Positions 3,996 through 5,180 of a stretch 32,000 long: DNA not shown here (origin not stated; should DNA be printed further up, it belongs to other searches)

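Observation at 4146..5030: The 294-aa protein has a ten-strand, five-repeat pattern suggestive of an ABBA prenyltransferase barrel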

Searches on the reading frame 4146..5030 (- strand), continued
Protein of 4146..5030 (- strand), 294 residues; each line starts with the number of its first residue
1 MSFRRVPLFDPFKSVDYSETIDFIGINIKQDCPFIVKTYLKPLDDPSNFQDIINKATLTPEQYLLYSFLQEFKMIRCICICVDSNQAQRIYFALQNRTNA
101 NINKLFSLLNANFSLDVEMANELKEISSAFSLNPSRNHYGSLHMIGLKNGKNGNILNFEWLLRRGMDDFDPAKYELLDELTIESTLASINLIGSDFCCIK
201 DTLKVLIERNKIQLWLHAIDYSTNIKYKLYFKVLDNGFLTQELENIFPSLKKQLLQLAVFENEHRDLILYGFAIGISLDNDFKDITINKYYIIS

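Call 74: search_protein_families(library=ncbifam, proteins=[L003:4604-5119:+, L011:1743-2363:+, L012:4848-5411:+, L011:2364-3215:+, L011:5032-6114:+, L012:1161-2255:+, L026:1337-2419:+], max_evalue=0.00001)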
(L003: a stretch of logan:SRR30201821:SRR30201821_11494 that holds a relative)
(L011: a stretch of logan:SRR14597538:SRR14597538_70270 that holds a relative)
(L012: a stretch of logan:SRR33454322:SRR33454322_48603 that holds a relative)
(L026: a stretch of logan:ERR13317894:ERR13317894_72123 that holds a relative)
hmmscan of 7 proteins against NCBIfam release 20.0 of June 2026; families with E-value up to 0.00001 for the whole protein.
L003:4604-5119:+ (171 aa): 3 families
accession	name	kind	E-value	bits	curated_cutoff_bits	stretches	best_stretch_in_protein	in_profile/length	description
NF002995.0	PRK03759.1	equivalog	2.6e-33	115.3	127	1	12-162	16-167/185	isopentenyl-diphosphate Delta-isomerase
TIGR02150.1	IPP_isom_1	equivalog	2.7e-27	95.6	105.8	1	11-162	7-157/159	isopentenyl-diphosphate delta-isomerase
NF041653.1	Nud_hyd_Meth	equivalog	1.2e-09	38.2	300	1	11-158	8-151/170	Nudix hydrolase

L011:1743-2363:+ (206 aa): 4 families
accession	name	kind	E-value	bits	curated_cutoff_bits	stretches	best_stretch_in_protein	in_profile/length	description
NF002995.0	PRK03759.1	equivalog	2.5e-33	115.3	127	1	7-187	6-168/185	isopentenyl-diphosphate Delta-isomerase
TIGR02150.1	IPP_isom_1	equivalog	1.7e-29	102.7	105.8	1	10-185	1-156/159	isopentenyl-diphosphate delta-isomerase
NF041653.1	Nud_hyd_Meth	equivalog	4.8e-10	39.5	300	1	13-95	5-85/170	Nudix hydrolase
NF011922.0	PRK15393.1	equivalog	1.2e-07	31.6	152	1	12-97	15-99/182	NUDIX hydrolase YfcD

L012:4848-5411:+ (187 aa): 4 families
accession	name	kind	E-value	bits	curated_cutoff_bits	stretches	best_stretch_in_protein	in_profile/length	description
NF002995.0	PRK03759.1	equivalog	1.3e-40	139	127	1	2-172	5-169/185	isopentenyl-diphosphate Delta-isomerase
TIGR02150.1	IPP_isom_1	equivalog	9.3e-33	113.3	105.8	1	7-170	2-157/159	isopentenyl-diphosphate delta-isomerase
NF041653.1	Nud_hyd_Meth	equivalog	4.9e-07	29.7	300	1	8-93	4-87/170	Nudix hydrolase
NF006961.0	PRK09438.1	equivalog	3.2e-06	26.7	103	1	44-161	20-137/151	dihydroneopterin triphosphate diphosphatase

L011:2364-3215:+ (283 aa): 0 families

L011:5032-6114:+ (360 aa): 50 families (the best 25 are shown)
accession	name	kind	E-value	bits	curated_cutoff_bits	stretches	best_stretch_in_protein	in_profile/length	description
NF047865.1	rSAM_PapB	equivalog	1.1e-41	143.2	340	1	2-210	3-218/330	PapB family radical SAM/SPASM ranthipeptide maturase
TIGR04068.1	rSAM_ocin_clost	equivalog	2e-36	125.9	500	1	1-139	83-227/462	Cys-rich peptide radical SAM maturase CcpM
TIGR04064.1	rSAM_nif11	equivalog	1.2e-31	110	518.7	1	2-136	78-217/459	nif11-like peptide radical SAM maturase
TIGR04115.1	rSAM_Cxxx_rpt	equivalog_domain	1e-28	100.9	350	1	2-321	2-355/359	radical SAM peptide maturase, CXXX-repeat target family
NF035951.1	rSAM_RumMC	equivalog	3.5e-27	95.2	720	1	2-152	112-271/510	RumMC family radical SAM sactipeptide maturase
TIGR03906.1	quino_hemo_SAM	equivalog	6.1e-26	91.1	453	1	2-137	94-235/467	quinohemoprotein amine dehydrogenase maturation protein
NF038170.1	lachnocin_rSAM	equivalog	5.1e-24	84.9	550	1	1-136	75-216/440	lachnocin radical SAM maturase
TIGR03974.1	rSAM_six_Cys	equivalog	3.5e-22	78.9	425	1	2-319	97-442/451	thioether cross-link-forming SCIFF peptide maturase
TIGR04280.1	geopep_mat_rSAM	hypoth_equivalog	6.7e-22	78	400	1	3-136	85-223/428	geopeptide radical SAM maturase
TIGR03978.1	rSAM_paired_1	equivalog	2.4e-21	76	370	1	5-160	86-250/466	His-Xaa-Ser system radical SAM maturase HxsB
NF041298.1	rSAM_mat_DynA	equivalog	5.8e-21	74.9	450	1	9-136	8-139/356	dynobactin maturation radical SAM/SPASM protein DynA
NF040492.1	not_ScfB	exception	7.2e-19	68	855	1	2-324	95-446/450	ScfB-related radical SAM/SPASM orphan maturase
NF038107.1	rSAM_NF038107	equivalog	2.3e-18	66.2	600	1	5-136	88-226/444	Cys-every-fifth radical SAM/SPASM peptide maturase CefB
TIGR04148.1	GG_samocin_CFB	equivalog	1.7e-17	63.7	300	1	2-136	17-163/411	radical SAM peptide maturase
TIGR03942.1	sulfatase_rSAM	equivalog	1.1e-16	60.9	349.45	1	9-136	8-141/363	anaerobic sulfatase maturase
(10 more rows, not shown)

L012:1161-2255:+ (364 aa): 48 families (the best 25 are shown)
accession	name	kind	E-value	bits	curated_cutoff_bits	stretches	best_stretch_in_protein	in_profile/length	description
NF047865.1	rSAM_PapB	equivalog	4.6e-48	164.1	340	1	6-315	4-329/330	PapB family radical SAM/SPASM ranthipeptide maturase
TIGR04064.1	rSAM_nif11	equivalog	1e-39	136.5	518.7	2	6-180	79-256/459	nif11-like peptide radical SAM maturase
TIGR04115.1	rSAM_Cxxx_rpt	equivalog_domain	2.4e-37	129.2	350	1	5-306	2-329/359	radical SAM peptide maturase, CXXX-repeat target family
TIGR04068.1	rSAM_ocin_clost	equivalog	7.6e-34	117.4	500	1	6-141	85-225/462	Cys-rich peptide radical SAM maturase CcpM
TIGR03906.1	quino_hemo_SAM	equivalog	3e-30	105.3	453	1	6-142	95-235/467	quinohemoprotein amine dehydrogenase maturation protein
TIGR03974.1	rSAM_six_Cys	equivalog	9.9e-26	90.6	425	1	5-326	97-440/451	thioether cross-link-forming SCIFF peptide maturase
TIGR03978.1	rSAM_paired_1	equivalog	2e-25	89.5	370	1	8-179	86-262/466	His-Xaa-Ser system radical SAM maturase HxsB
NF038107.1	rSAM_NF038107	equivalog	9.9e-22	77.3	600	1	7-141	87-226/444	Cys-every-fifth radical SAM/SPASM peptide maturase CefB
NF040492.1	not_ScfB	exception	7.3e-21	74.6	855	1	5-339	95-441/450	ScfB-related radical SAM/SPASM orphan maturase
NF035951.1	rSAM_RumMC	equivalog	1.7e-20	73.2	720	1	5-140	112-251/510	RumMC family radical SAM sactipeptide maturase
NF038170.1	lachnocin_rSAM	equivalog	5.5e-20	71.6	550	1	5-141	76-216/440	lachnocin radical SAM maturase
TIGR04280.1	geopep_mat_rSAM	hypoth_equivalog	8e-20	71.2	400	1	6-141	85-223/428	geopeptide radical SAM maturase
TIGR04148.1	GG_samocin_CFB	equivalog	1.3e-18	67.5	300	1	3-146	15-170/411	radical SAM peptide maturase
NF041298.1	rSAM_mat_DynA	equivalog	1.4e-18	67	450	1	12-141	8-139/356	dynobactin maturation radical SAM/SPASM protein DynA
TIGR03942.1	sulfatase_rSAM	equivalog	3.3e-18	65.9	349.45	1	12-141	8-141/363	anaerobic sulfatase maturase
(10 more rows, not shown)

L026:1337-2419:+ (360 aa): 53 families (the best 25 are shown)
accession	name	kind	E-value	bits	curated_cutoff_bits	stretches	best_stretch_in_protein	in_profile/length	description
TIGR04545.1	rSAM_ahbD_hemeb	equivalog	3.3e-35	122.1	500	1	31-209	5-185/339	heme b synthase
TIGR04051.1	rSAM_NirJ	equivalog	3.2e-26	92.2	515.45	1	31-188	7-165/354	heme d1 biosynthesis radical SAM protein NirJ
TIGR04055.1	rSAM_NirJ2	equivalog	4.2e-26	92.3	500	1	32-332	6-316/326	putative heme d1 biosynthesis radical SAM protein NirJ2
TIGR04546.1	rSAM_ahbC_deAc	equivalog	3e-24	85.5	650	1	20-187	34-201/390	12,18-didecarboxysiroheme deacetylase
NF045574.1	sacti_mat_StsB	exception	1.1e-23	83.9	625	1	32-178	102-248/466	StsB family radical SAM/SPASM domain sactipeptide maturase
TIGR04250.1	SCM_rSAM_ScmE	equivalog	6.4e-23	81.2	400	1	29-185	6-164/358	SynChlorMet cassette radical SAM/SPASM protein ScmE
NF012164.0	AlbA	equivalog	9e-23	80.4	850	1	25-191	112-280/442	subtilosin maturase AlbA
TIGR03962.1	mycofact_rSAM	equivalog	1.3e-22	80.4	265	1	30-193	16-180/339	mycofactocin radical SAM maturase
TIGR04053.2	TIGR04053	equivalog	3.7e-22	79.1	395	1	23-209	5-196/366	TIGR04053 family radical SAM/SPASM domain-containing protein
TIGR04347.1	pseudo_SAM_Halo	equivalog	9.4e-22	77.8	525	1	3-185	14-198/390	TIGR04347 family pseudo-SAM/SPASM protein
TIGR04054.1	rSAM_NirJ1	equivalog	5.1e-21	74.7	650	1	5-178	16-189/387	putative heme d1 biosynthesis radical SAM protein NirJ1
TIGR04133.1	rSAM_w_lipo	hypoth_equivalog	1.3e-20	73.6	425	1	31-319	29-329/350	TIGR04133 family radical SAM/SPASM protein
TIGR04251.1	SCM_rSAM_ScmF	equivalog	2.6e-20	73.1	400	1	32-231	10-215/353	SynChlorMet cassette radical SAM/SPASM protein ScmF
TIGR04403.1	rSAM_skfB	equivalog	3.5e-20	72.2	300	1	28-302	106-377/402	sporulation killing factor system radical SAM maturase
TIGR02668.1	moaA_archaeal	equivalog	2.6e-19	69.3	325.25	1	30-226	14-213/303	GTP 3',8-cyclase MoaA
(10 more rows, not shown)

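Call 82: find_related_loci(query=A1, collection=viral_contigs, flank=10000)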
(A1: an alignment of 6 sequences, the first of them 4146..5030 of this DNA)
Query A1 (294 aa) in viral_contigs; peptide patterns used: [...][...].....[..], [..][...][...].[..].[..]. (x = any residue, [..] = any of these).
600 stretches matched a pattern, but none encodes a relative of the query by tblastn (E <= 1e-3).
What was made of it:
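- Tried and rejected: No relative was found in IMG/VR (call 82).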

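Call 83: find_encoding_contigs(protein=P0045, flank=6000, max_places=1)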
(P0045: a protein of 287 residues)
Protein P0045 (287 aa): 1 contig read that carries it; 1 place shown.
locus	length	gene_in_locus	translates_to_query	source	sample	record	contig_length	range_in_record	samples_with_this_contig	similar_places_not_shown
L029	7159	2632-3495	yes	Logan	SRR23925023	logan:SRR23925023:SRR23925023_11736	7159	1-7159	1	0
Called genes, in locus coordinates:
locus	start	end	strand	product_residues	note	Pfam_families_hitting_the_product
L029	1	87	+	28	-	?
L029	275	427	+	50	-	-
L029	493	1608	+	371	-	PF13353:Fer4_12 (weak), PF04055:Radical_SAM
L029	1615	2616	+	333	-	PF00069:Pkinase, PF07714:PK_Tyr_Ser-Thr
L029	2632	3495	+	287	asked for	-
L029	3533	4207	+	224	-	-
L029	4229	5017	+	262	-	PF01940:DUF92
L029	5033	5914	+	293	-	PF18937:DUF5685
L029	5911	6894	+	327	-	-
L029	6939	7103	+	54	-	-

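Call 84: find_encoding_contigs(protein=P0070, flank=6000, max_places=1)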
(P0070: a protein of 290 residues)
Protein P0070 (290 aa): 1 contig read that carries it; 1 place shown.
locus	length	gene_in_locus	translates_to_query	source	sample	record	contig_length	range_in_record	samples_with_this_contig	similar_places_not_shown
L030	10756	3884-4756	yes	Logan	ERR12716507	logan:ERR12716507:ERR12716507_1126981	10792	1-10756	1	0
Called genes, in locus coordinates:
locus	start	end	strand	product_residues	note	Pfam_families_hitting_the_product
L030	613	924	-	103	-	-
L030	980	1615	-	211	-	PF00293:NUDIX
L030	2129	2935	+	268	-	-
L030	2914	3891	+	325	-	PF01136:Peptidase_U32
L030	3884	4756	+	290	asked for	-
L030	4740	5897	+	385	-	PF13353:Fer4_12 (weak), PF04055:Radical_SAM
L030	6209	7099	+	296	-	PF01266:DAO (faint), PF01494:FAD_binding_3, PF13450:NAD_binding_8 (faint)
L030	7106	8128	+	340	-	-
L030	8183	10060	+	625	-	PF02310:B12-binding, PF04055:Radical_SAM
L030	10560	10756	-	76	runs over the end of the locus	?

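Call 85: find_encoding_contigs(protein=P0110, flank=6000, max_places=1)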
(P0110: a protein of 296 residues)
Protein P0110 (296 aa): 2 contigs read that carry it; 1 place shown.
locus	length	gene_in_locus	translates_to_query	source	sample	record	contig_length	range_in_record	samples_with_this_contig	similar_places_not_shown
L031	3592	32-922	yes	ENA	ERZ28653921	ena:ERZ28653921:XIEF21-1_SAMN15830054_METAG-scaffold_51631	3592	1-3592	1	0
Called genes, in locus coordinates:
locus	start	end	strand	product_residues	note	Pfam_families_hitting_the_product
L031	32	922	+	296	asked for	-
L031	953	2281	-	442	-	PF06808:DctM, PF16980:CitMHS_2, PF02040:ArsB, PF03600:CitMHS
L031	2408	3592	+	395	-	?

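Call 87: search_protein_families(library=pfam, proteins=[L029:3533-4207:+, L029:4229-5017:+, L029:5033-5914:+, L029:5911-6894:+, L029:1615-2616:+, L030:2129-2935:+, L030:2914-3891:+, L030:7106-8128:+, L030:980-1615:-, L029:493-1608:+], max_evalue=0.01)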
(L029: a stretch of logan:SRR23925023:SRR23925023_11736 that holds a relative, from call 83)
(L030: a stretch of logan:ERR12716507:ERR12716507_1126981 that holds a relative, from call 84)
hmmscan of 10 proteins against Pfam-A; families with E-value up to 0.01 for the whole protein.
L029:3533-4207:+ (224 aa): 0 families

L029:4229-5017:+ (262 aa): 1 family
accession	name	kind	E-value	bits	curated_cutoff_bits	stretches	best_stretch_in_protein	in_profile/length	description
PF01940.21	DUF92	-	2.3e-42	145.5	27.5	1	10-251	2-250/251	Integral membrane protein DUF92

L029:5033-5914:+ (293 aa): 1 family
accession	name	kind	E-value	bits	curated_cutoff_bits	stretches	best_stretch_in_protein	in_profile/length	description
PF18937.5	DUF5685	-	2.3e-41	142.4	26.7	1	1-258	1-260/272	Family of unknown function (DUF5685)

L029:5911-6894:+ (327 aa): 0 families

L029:1615-2616:+ (333 aa): 4 families
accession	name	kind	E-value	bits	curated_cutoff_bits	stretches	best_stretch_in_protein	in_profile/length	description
PF00069.31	Pkinase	-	3.8e-37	128.6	31.7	1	18-327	1-261/263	Protein kinase domain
PF07714.23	PK_Tyr_Ser-Thr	-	2.4e-22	79.9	23.1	1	82-276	45-227/258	Protein tyrosine and serine/threonine kinase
PF17667.7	Pkinase_fungal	-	0.00034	19.9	24.1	1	160-228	301-376/387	Fungal protein kinase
PF03109.22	ABC1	-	0.00053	19.6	22.9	1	136-200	160-221/244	ABC1 atypical kinase-like domain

L030:2129-2935:+ (268 aa): 0 families

L030:2914-3891:+ (325 aa): 1 family
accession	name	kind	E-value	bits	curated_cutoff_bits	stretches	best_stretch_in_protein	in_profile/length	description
PF01136.24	Peptidase_U32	-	1.1e-25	90.7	22.4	1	99-298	4-213/233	Peptidase family U32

L030:7106-8128:+ (340 aa): 0 families

L030:980-1615:- (211 aa): 1 family
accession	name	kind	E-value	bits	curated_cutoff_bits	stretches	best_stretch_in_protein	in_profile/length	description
PF00293.34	NUDIX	-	1.8e-13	51.1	21.1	1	30-182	2-133/134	NUDIX domain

L029:493-1608:+ (371 aa): 2 families
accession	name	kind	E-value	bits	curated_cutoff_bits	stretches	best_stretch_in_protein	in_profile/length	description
PF04055.27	Radical_SAM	-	6.7e-10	39.8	29.5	1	21-145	3-128/166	Radical SAM superfamily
PF13353.11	Fer4_12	-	4.7e-07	30.6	22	1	18-139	8-124/137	4Fe-4S single cluster domain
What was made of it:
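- One IDI-less cluster, L029, instead carries a DUF92 membrane protein (call 87). In L029 the APH-type kinase is replaced by a Hanks-type Ser/Thr protein kinase (calls 83, 87).
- Tried and rejected: The kinase as a prenol or prenyl-phosphate kinase: made unlikely by its replacement with a Hanks-type protein kinase in L029 (call 87).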

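Call 89: list_cluster_members(proteins=[window:4146-5030:-, window:5031-6059:-, window:3566-4138:-, window:7253-7411:-])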
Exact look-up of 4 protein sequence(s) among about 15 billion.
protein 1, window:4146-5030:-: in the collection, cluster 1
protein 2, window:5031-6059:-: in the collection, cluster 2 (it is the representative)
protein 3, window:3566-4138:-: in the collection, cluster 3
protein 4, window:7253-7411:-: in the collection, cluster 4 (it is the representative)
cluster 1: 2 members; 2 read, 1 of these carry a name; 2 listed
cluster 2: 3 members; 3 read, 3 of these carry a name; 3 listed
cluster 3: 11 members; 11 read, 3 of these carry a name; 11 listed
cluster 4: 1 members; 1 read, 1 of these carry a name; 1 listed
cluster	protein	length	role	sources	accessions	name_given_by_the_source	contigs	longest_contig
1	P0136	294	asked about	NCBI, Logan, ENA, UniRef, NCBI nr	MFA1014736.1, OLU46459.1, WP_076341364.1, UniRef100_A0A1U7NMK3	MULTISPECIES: hypothetical protein [Erysipelotrichaceae] | Uncharacterized protein n=1 Tax=Dubosiella newyorkensis TaxID=1862672 ...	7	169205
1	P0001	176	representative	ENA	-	-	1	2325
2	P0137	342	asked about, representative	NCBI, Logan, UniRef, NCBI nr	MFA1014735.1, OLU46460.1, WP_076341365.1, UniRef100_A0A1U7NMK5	phosphotransferase enzyme family protein [Dubosiella newyorkensis] | Aminoglycoside phosphotransferase domain-containing protein n=1 Tax=Dubosiella ... | phosphotransferase [Dubosiella newyorkensis]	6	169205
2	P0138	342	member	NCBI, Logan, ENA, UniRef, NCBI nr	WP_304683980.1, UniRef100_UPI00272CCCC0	phosphotransferase enzyme family protein [Ileibacterium valens] | phosphotransferase enzyme family protein n=1 Tax=Ileibacterium valens TaxID=1862668 ... | phosphotransferase [Ileibacterium valens]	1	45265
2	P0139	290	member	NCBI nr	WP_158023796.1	hypothetical protein [Dubosiella newyorkensis]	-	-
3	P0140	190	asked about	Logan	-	-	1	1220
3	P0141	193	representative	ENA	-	-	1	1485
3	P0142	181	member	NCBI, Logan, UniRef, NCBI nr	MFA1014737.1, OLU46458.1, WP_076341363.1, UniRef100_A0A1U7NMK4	hypothetical protein BO225_05990 [Dubosiella newyorkensis] | Uncharacterized protein n=2 Tax=Dubosiella newyorkensis TaxID=1862672 ... | hypothetical protein [Dubosiella newyorkensis]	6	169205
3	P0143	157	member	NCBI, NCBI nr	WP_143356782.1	hypothetical protein [Dubosiella newyorkensis]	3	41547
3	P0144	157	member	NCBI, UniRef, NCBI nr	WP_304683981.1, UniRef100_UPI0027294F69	hypothetical protein [Ileibacterium valens] | hypothetical protein n=1 Tax=Ileibacterium valens TaxID=1862668 RepID=UPI0027294F69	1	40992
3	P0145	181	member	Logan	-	-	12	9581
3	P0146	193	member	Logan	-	-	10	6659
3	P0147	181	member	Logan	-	-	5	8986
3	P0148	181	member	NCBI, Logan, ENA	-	-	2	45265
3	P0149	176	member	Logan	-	-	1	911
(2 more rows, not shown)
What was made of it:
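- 4146..5030 (-): The 294-aa protein of the finding, predicted to fold as an ABBA (PT-barrel) enzyme and proposed to be a peptide prenyltransferase. Conserved barrel residues: D22, G25, N27, K37, Y39, R89, G146, R163, W215, D220, K226, K228, Y230, K232, G271, N288, Y290. NCBI names it 'hypothetical protein', WP_076341364.1 (call 89).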
